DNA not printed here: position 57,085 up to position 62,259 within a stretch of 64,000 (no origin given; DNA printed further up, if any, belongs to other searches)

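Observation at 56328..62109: A single 1624-aa protein fuses a Ser/Thr kinase, STAND NTPase, TPRs, GAF and a sigma-54 activator, next to a sigma-54-driven HD-GYP gene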

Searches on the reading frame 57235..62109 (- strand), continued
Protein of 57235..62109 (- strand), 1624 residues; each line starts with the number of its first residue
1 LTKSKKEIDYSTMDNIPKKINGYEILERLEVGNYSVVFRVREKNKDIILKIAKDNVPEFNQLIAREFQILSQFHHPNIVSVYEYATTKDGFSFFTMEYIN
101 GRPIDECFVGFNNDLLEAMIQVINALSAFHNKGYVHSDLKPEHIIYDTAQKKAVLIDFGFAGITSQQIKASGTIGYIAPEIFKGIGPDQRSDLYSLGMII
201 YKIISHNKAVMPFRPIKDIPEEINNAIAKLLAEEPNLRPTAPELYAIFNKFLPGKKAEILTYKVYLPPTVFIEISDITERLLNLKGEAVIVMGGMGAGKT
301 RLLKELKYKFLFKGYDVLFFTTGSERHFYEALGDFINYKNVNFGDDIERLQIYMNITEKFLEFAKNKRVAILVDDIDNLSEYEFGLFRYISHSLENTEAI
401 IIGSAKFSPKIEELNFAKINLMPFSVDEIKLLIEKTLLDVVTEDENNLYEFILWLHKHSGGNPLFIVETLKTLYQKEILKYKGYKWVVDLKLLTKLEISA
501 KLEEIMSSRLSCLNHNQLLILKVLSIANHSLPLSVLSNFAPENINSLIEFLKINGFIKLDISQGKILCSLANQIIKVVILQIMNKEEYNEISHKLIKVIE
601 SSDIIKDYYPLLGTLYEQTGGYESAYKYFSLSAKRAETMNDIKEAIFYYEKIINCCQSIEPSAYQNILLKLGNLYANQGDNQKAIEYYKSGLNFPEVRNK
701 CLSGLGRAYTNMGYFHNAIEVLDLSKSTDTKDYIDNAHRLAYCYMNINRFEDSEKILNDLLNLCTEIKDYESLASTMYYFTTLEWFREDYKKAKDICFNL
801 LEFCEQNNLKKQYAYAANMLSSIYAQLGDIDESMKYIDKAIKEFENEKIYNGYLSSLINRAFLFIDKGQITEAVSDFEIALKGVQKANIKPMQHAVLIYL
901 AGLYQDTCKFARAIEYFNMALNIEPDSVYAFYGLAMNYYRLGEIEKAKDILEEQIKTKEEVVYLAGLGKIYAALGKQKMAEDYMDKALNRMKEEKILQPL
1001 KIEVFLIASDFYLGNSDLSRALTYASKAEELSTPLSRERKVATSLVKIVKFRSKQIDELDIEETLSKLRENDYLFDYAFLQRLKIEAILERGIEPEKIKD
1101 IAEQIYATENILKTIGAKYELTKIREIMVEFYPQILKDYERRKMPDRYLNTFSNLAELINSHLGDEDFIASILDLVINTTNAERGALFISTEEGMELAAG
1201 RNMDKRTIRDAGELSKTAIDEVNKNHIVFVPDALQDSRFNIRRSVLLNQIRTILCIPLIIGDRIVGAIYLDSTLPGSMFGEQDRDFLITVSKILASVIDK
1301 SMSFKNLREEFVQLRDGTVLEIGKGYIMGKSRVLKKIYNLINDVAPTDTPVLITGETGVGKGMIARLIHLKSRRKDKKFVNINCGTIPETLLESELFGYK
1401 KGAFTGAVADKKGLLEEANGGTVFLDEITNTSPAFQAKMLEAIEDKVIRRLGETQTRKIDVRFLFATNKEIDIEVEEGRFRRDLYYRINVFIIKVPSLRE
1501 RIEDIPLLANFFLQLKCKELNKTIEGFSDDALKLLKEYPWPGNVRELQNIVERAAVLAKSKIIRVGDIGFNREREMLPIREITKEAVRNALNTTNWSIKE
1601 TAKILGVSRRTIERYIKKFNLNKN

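Call 13: find_encoding_contigs(protein=P0003, flank=6000, max_places=3)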
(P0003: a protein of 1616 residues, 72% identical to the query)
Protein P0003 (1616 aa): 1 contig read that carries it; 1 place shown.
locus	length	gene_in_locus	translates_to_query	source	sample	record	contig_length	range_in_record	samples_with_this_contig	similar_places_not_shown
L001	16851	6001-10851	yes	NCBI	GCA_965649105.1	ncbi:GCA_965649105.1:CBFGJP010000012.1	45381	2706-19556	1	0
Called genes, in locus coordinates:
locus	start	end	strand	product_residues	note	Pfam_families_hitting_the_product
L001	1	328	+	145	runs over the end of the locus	PF02580:Tyr_Deacylase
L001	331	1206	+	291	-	PF03755:YicC-like_N, PF08340:YicC-like_C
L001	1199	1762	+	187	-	PF00625:Guanylate_kin, PF13401:AAA_22 (faint), PF20720:nSTAND3 (faint), PF13238:AAA_18 (weak), PF13671:AAA_33 (weak)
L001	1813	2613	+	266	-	PF23023:Anti-Pycsar_Apyc1 (faint), PF00753:Lactamase_B, PF12706:Lactamase_B_2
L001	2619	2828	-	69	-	-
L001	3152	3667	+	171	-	PF00027:cNMP_binding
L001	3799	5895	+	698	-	PF12985:DUF3869 (faint), PF13620:CarboxypepD_reg, PF13715:CarbopepD_reg_2 (weak), PF08308:PEGA (faint), PF13620:CarboxypepD_reg (weak), PF13715:CarbopepD_reg_2 (weak), PF13620:CarboxypepD_reg (weak), PF00691:OmpA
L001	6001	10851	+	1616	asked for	PF00069:Pkinase, PF07714:PK_Tyr_Ser-Thr, PF01637:ATPase_2, PF01590:GAF, PF13492:GAF_3, PF00158:Sigma54_activat, PF14532:Sigma54_activ_2, PF25601:AAA_lid_14, +27 more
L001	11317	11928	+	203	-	PF13487:HD_5, PF01966:HD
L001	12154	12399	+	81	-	-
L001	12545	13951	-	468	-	PF13231:PMT_2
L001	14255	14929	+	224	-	PF04893:Yip1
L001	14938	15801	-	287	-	PF07555:NAGidase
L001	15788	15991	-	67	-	-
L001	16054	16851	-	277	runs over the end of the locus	PF00574:CLP_protease (faint), PF01972:SDH_protease (weak), PF25145:NfeD1b_N, PF01343:Peptidase_S49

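Call 14: find_encoding_contigs(protein=P0002, flank=6000, max_places=3)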
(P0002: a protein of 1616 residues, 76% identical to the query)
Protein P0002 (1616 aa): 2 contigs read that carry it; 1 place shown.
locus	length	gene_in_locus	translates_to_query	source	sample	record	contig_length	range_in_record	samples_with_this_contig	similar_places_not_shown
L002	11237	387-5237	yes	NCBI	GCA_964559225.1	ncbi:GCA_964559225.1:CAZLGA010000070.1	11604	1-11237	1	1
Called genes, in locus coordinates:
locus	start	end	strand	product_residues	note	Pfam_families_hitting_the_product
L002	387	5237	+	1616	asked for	PF00069:Pkinase, PF03109:ABC1 (weak), PF07714:PK_Tyr_Ser-Thr, PF13401:AAA_22 (weak), PF01590:GAF, PF00158:Sigma54_activat, PF14532:Sigma54_activ_2, PF25601:AAA_lid_14, +21 more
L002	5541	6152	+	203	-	PF13487:HD_5, PF01966:HD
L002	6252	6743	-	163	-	PF04191:PEMT, PF04140:ICMT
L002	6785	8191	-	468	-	PF13231:PMT_2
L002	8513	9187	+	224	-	PF04893:Yip1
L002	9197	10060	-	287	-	PF07555:NAGidase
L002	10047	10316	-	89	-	-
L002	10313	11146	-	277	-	PF25145:NfeD1b_N (weak), PF01972:SDH_protease (weak), PF01343:Peptidase_S49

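Call 15: find_encoding_contigs(protein=P0004, flank=6000, max_places=3)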
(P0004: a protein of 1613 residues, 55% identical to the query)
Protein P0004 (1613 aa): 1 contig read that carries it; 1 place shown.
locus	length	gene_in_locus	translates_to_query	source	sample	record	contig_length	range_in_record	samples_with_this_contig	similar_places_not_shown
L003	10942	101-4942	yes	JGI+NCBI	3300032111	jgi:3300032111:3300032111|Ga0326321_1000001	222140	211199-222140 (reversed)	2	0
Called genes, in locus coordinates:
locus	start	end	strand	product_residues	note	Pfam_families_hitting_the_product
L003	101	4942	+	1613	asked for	PF00069:Pkinase, PF07714:PK_Tyr_Ser-Thr, PF13401:AAA_22, PF17874:TPR_MalT, PF13424:TPR_12, PF00515:TPR_1, PF13424:TPR_12, PF01590:GAF, +28 more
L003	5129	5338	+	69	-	-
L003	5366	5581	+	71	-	-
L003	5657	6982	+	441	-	PF01590:GAF (weak), PF13185:GAF_2, PF13487:HD_5, PF01966:HD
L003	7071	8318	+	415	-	PF25145:NfeD1b_N, PF24961:NfeD_membrane, PF01957:NfeD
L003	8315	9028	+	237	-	-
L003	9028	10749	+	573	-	PF12836:HHH_3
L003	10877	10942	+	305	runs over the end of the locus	PF00005:ABC_tran, PF13304:AAA_21 (faint), PF13732:DrrA1-3_C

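Call 33: find_encoding_contigs(protein=P0031, flank=5000, max_places=2)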
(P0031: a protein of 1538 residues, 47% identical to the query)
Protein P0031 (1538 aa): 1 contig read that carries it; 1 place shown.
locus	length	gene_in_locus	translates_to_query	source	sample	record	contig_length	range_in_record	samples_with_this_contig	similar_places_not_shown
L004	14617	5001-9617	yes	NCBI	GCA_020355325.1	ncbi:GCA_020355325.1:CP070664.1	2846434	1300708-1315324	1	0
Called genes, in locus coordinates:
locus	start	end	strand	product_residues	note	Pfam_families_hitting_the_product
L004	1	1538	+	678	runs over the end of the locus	PF02985:HEAT (faint), PF13646:HEAT_2 (weak)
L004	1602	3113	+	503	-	PF00117:GATase, PF07722:Peptidase_C26 (weak), PF02540:NAD_synthase (faint), PF00958:GMP_synt_C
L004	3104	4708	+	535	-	PF01590:GAF, PF13185:GAF_2, PF00990:GGDEF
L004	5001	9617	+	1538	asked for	PF00069:Pkinase, PF07714:PK_Tyr_Ser-Thr, PF01590:GAF, PF13185:GAF_2, PF00158:Sigma54_activat, PF14532:Sigma54_activ_2, PF25601:AAA_lid_14, PF02954:HTH_8, +19 more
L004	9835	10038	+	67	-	-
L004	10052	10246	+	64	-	-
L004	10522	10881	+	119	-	PF00072:Response_reg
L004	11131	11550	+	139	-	PF02082:Rrf2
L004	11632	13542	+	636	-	PF03063:Prismane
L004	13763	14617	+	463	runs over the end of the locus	-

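Call 34: find_encoding_contigs(protein=P0036, flank=5000, max_places=2)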
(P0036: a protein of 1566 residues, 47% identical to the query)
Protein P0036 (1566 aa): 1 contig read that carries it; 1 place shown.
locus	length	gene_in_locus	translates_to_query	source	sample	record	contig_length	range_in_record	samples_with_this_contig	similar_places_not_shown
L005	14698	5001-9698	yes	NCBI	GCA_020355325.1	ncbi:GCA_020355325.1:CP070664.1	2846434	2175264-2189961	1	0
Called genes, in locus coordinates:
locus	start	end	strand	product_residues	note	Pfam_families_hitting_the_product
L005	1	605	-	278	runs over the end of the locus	PF02569:Pantoate_ligase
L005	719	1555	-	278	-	-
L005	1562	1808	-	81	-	-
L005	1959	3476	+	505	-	PF18962:Por_Secre_tail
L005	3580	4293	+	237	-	PF04055:Radical_SAM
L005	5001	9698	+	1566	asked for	PF00069:Pkinase, PF07714:PK_Tyr_Ser-Thr, PF13401:AAA_22 (weak), PF13424:TPR_12, PF01590:GAF, PF00158:Sigma54_activat, PF14532:Sigma54_activ_2, PF25601:AAA_lid_14, +16 more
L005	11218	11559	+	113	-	PF01022:HTH_5, PF12840:HTH_20 (weak)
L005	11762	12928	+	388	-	PF03773:ArsP_1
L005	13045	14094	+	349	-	PF13593:SBF_like (weak), PF01758:SBF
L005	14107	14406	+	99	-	-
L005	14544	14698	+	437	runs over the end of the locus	PF13860:FlgD_ig (weak)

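Call 35: find_encoding_contigs(protein=P0073, flank=5000, max_places=2)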
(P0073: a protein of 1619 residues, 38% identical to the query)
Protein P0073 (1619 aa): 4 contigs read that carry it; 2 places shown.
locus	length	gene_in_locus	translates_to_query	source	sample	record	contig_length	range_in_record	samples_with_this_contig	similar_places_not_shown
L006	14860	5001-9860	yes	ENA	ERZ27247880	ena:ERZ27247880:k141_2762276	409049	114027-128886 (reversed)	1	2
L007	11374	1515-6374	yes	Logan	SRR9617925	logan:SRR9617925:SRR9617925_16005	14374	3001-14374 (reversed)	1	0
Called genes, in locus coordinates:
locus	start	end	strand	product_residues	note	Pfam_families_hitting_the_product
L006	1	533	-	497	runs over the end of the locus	PF00089:Trypsin, PF13365:Trypsin_2, PF00595:PDZ, PF13180:PDZ_2, PF17820:PDZ_6, PF00595:PDZ (weak), PF13180:PDZ_2, PF17820:PDZ_6, +1 more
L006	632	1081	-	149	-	PF00011:HSP20, PF17886:ArsA_HSP20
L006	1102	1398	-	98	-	-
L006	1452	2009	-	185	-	PF01765:RRF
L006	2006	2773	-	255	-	PF00696:AA_kinase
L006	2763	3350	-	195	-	PF00889:EF_TS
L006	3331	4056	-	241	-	PF00318:Ribosomal_S2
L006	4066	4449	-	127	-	PF00380:Ribosomal_S9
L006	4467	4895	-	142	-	PF00572:Ribosomal_L13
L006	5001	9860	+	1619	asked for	PF00069:Pkinase, PF07714:PK_Tyr_Ser-Thr, PF01590:GAF, PF13185:GAF_2 (weak), PF00158:Sigma54_activat, PF07728:AAA_5 (weak), PF14532:Sigma54_activ_2, PF25601:AAA_lid_14, +12 more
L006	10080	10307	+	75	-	-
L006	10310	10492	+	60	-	-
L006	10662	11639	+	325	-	PF13487:HD_5, PF01966:HD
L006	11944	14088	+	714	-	PF14870:PSII_BNR (faint)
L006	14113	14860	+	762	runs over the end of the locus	PF13517:FG-GAP_3 (faint), PF01839:FG-GAP (weak), PF13860:FlgD_ig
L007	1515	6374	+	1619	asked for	PF00069:Pkinase, PF07714:PK_Tyr_Ser-Thr, PF01590:GAF, PF13185:GAF_2 (weak), PF00158:Sigma54_activat, PF07728:AAA_5 (weak), PF14532:Sigma54_activ_2, PF25601:AAA_lid_14, +12 more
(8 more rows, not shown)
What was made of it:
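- The gene neighbourhood is conserved and chromosomal, with housekeeping neighbours (calls 13-15, 35).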

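Call 45: search_protein_families(library=pfam, proteins=[L006:10080-10307:+, L006:10310-10492:+, L006:10626-11639:+], max_evalue=0.05)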
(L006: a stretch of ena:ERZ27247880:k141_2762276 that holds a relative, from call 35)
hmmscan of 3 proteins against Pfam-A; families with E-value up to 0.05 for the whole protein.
L006:10080-10307:+ (75 aa): 0 families

L006:10310-10492:+ (60 aa): 1 family
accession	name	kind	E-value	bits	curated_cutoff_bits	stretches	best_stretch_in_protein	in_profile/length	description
PF21979.2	Hfq_1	-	0.043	14.4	27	1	7-37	17-47/61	Hfq related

L006:10626-11639:+ (337 aa): 5 families
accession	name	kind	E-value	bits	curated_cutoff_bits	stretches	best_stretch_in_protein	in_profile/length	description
PF13487.12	HD_5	-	1.8e-38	132.4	27.2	1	160-321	6-170/170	HD domain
PF01966.28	HD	-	3.7e-21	76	22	1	169-290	2-116/116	HD domain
PF08668.18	HDOD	-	6.1e-05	23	22.9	1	171-258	98-195/196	HDOD domain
PF13426.13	PAS_9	-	0.0025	18.5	27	1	34-131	2-103/103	PAS domain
PF13188.13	PAS_8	-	0.0036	17.6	21.8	1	27-77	5-55/65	PAS domain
